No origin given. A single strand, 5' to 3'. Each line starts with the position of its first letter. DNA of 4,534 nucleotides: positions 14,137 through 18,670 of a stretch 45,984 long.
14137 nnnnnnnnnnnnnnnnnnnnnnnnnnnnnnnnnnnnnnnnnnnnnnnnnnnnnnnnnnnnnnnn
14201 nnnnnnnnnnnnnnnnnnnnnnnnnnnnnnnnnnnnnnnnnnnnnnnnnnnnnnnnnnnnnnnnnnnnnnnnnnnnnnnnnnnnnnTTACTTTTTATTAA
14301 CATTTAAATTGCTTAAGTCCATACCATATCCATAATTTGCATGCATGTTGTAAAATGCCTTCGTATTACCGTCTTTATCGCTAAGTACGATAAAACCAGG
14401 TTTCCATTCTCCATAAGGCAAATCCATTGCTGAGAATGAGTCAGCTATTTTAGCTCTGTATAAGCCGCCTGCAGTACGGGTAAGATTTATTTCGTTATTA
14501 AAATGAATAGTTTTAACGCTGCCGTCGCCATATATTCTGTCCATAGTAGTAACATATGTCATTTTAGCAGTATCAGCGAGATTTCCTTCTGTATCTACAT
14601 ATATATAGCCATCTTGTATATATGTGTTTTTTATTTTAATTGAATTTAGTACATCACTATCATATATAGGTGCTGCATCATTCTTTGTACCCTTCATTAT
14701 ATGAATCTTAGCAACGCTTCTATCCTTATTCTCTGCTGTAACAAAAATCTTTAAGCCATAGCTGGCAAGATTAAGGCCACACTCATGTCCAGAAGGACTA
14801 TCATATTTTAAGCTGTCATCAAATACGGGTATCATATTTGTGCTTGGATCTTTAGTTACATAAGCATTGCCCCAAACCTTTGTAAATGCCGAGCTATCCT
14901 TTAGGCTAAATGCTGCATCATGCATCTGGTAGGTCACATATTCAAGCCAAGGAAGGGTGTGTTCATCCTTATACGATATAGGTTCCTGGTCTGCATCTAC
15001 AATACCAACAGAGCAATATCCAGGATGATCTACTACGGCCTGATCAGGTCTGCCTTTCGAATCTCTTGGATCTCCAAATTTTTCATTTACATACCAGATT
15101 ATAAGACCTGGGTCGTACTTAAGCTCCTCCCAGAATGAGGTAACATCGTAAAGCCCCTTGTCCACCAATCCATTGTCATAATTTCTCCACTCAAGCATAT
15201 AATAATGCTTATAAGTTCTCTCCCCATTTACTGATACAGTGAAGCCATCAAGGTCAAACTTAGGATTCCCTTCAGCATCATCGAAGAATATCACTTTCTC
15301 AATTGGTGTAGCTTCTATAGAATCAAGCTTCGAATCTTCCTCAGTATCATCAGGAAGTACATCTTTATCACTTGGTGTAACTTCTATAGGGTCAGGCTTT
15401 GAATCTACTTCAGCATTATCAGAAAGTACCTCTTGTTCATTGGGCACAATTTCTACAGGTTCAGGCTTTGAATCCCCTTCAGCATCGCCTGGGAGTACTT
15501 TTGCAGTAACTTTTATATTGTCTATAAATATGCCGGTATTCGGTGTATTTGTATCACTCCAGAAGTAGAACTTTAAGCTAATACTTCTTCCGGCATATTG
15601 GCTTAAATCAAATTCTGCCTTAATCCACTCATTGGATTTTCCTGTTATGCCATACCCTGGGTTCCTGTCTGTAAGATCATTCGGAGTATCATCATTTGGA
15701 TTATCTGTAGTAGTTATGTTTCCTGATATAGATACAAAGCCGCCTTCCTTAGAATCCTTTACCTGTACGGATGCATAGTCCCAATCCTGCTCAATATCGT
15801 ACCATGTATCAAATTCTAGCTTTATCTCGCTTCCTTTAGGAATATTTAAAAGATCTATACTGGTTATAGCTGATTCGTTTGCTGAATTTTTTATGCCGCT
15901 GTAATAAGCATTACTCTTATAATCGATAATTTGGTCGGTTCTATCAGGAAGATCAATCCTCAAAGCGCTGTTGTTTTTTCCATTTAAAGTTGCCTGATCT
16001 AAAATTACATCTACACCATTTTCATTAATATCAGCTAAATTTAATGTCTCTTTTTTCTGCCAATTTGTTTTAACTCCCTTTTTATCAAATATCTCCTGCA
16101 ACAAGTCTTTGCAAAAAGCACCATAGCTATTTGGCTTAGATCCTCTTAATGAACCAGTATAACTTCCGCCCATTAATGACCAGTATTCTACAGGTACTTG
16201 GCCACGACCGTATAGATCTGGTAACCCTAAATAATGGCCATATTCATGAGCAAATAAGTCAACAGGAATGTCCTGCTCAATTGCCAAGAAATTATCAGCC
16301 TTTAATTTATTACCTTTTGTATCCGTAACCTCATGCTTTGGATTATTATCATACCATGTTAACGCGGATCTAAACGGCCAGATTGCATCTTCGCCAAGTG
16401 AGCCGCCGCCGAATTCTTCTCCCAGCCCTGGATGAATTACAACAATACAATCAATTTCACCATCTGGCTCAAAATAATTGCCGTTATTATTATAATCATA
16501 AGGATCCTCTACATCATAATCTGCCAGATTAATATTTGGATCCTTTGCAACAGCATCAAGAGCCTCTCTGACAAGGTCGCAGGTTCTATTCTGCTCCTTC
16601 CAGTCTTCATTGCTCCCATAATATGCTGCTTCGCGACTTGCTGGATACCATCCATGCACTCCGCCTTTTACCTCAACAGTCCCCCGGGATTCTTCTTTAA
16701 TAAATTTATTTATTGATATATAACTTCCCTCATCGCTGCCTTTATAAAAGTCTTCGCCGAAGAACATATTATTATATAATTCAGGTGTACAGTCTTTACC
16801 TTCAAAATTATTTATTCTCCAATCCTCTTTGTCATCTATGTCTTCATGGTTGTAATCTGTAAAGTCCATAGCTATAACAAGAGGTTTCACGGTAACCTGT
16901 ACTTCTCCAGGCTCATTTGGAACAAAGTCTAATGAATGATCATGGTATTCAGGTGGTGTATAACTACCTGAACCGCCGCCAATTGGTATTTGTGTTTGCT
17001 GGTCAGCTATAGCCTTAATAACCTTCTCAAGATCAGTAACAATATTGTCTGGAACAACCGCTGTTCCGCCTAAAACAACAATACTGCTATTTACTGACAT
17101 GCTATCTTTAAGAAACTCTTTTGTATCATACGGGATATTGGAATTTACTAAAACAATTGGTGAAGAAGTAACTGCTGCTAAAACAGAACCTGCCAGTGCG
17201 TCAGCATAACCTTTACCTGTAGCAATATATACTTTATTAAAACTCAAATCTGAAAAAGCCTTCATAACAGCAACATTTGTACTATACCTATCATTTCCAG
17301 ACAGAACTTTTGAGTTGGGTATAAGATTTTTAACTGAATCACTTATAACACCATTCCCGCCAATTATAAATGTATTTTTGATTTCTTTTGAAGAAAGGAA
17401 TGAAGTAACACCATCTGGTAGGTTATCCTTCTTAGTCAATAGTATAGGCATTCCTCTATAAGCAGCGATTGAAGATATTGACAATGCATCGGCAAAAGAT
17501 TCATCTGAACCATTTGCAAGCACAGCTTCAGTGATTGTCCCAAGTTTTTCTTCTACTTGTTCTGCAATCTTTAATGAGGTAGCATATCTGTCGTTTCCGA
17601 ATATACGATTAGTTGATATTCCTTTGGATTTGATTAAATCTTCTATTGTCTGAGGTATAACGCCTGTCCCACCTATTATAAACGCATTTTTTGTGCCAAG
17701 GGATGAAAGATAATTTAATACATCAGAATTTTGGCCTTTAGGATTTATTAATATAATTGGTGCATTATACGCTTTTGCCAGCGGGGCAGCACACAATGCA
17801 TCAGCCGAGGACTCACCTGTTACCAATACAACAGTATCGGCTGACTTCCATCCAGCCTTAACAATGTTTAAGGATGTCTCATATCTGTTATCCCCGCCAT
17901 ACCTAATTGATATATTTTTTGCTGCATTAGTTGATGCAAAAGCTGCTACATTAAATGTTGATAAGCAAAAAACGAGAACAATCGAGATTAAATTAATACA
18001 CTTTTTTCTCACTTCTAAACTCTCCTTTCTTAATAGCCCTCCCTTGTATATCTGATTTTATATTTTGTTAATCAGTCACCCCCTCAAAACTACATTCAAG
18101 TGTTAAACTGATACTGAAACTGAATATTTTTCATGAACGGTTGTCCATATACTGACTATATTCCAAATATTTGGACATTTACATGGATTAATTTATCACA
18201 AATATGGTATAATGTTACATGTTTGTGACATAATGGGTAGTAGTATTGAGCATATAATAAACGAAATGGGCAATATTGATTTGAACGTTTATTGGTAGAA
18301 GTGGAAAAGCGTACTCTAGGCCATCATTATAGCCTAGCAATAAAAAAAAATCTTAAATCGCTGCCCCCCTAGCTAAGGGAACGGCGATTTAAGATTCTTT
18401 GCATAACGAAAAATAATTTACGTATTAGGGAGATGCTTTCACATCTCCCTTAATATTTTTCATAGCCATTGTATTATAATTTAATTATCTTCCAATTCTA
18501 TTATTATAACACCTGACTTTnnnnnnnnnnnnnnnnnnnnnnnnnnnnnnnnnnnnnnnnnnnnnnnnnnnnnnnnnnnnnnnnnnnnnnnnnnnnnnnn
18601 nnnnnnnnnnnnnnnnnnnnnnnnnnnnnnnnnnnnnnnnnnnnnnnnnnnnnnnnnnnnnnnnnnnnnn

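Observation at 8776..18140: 9.4-kb two-protease segment bounded by direct repeats of an AraC promoter/5'-gene fragment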

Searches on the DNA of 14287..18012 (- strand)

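Call 56: search_rna_families(source=L028, start=1, end=700, threshold=evalue, max_evalue=1)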
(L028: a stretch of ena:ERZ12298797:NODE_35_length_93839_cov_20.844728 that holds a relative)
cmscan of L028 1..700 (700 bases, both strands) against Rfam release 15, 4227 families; matches with E-value up to 1: 4.
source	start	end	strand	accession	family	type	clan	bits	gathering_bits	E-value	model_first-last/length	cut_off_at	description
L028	305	490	+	RF02033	HEARO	Gene;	-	81.7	83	7.2e-17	1-211/211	no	HNH endonuclease-associated RNA and ORF (HEARO) RNA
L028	123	176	+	RF02844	RefA9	Gene; antisense;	-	24.2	49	0.26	1-64/64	no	Enterococcus sRNA A9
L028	547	615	-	RF03996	mir-3012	Gene; miRNA;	-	21.8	90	0.23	1-68/68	no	mir-3012 microRNA precursor family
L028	561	603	+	RF04065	mir-7563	Gene; miRNA;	-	19.5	80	0.54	1-76/76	no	mir-7563 microRNA precursor family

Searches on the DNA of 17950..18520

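Call 59: search_rna_families(source=window, start=17950, end=18520, threshold=evalue, max_evalue=5)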
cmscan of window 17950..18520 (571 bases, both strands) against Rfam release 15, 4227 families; matches with E-value up to 5: 7.
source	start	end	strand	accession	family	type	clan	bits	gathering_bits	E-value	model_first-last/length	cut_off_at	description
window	18346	18398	+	RF04157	MIR9486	Gene; miRNA;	-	20.6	100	0.15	1-119/119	no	MIR9486 microRNA precursor family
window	18328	18395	+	RF02418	Spd-sr07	Gene; sRNA;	-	20.5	55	1.3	1-63/63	no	Streptococcus sRNA Spd-sr07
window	18342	18455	-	RF02969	DUF3800-I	Gene; sRNA;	-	17.6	44.2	4.6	1-115/115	no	DUF3800-I RNA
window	18338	18408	-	RF04140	mir-3118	Gene; miRNA;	-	17.5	89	1.9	1-76/76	no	mir-3118 microRNA precursor family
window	18127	18184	-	RF00592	SNORD78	Gene; snRNA; snoRNA; CD-box;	CL00051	17.1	38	2.3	1-65/65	no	Small nucleolar RNA SNORD78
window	18326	18469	+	RF03532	SQ2397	Cis-reg;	-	16.7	100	1.9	1-243/243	no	Cis-regulator of HTH transcription factor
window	18346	18399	+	RF04210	MIR8643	Gene; miRNA;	-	15.6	135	3.2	1-150/150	no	MIR8643 microRNA precursor family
